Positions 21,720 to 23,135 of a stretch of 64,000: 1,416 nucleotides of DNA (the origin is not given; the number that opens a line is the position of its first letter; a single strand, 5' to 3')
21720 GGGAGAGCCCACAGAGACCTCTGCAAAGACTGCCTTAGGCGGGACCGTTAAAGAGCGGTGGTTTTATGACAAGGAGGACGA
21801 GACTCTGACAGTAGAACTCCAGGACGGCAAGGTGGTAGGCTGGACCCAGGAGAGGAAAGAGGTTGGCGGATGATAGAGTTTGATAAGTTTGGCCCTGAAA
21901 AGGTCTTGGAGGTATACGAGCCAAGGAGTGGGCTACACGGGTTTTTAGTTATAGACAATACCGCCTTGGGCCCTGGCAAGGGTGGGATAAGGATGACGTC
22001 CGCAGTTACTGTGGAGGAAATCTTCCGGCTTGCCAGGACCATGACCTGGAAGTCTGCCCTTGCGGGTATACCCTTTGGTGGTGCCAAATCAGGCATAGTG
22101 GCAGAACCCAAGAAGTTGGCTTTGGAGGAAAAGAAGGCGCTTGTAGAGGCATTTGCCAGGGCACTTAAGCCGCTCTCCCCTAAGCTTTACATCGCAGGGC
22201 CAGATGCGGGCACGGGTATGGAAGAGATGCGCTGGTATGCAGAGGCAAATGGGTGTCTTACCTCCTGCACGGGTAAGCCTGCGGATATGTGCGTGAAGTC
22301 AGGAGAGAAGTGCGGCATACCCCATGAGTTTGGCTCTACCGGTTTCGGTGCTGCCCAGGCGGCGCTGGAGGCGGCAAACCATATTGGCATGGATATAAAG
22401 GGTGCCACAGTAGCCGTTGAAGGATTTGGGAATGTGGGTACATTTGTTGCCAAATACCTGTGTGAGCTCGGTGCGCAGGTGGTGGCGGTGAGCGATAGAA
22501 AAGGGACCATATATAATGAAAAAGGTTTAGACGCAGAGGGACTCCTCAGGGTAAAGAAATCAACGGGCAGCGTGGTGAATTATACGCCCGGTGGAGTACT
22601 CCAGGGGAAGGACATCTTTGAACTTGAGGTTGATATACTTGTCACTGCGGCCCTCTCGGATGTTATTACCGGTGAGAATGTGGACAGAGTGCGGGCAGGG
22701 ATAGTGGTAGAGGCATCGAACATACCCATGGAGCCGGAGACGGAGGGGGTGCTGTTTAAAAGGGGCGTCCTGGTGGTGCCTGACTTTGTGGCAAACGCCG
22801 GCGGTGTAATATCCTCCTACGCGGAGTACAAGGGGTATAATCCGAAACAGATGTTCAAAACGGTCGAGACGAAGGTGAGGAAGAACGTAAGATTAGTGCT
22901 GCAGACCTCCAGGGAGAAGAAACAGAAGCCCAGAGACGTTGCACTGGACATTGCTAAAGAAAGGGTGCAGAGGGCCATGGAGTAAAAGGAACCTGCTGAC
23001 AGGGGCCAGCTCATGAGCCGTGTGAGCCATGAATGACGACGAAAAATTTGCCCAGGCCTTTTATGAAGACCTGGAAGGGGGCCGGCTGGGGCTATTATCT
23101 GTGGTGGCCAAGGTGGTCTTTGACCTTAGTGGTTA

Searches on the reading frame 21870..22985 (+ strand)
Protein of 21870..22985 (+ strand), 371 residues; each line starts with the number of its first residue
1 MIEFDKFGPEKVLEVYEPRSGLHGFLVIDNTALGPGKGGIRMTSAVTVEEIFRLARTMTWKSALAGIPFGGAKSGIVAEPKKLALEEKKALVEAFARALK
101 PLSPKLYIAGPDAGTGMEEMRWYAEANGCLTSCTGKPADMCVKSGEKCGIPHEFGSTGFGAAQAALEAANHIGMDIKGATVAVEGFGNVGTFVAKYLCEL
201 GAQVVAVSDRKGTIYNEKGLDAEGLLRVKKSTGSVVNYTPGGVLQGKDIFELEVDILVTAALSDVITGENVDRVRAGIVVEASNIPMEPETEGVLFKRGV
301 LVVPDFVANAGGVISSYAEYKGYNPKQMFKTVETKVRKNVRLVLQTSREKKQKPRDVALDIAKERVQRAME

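Call 81: search_protein_families(library=pfam, proteins=[window:21870-22985:+], max_evalue=0.00001)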
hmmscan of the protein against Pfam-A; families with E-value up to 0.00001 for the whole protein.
window:21870-22985:+ (371 aa): 2 families
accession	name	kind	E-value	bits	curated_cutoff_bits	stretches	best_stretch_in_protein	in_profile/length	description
PF00208.27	ELFV_dehydrog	-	5.2e-55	187.2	23.4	1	149-371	2-238/241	Glutamate/Leucine/Phenylalanine/Valine dehydrogenase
PF02812.23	ELFV_dehydrog_N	-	1.2e-27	96.6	25.3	1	9-125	1-125/129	Glu/Leu/Phe/Val dehydrogenase, dimerisation domain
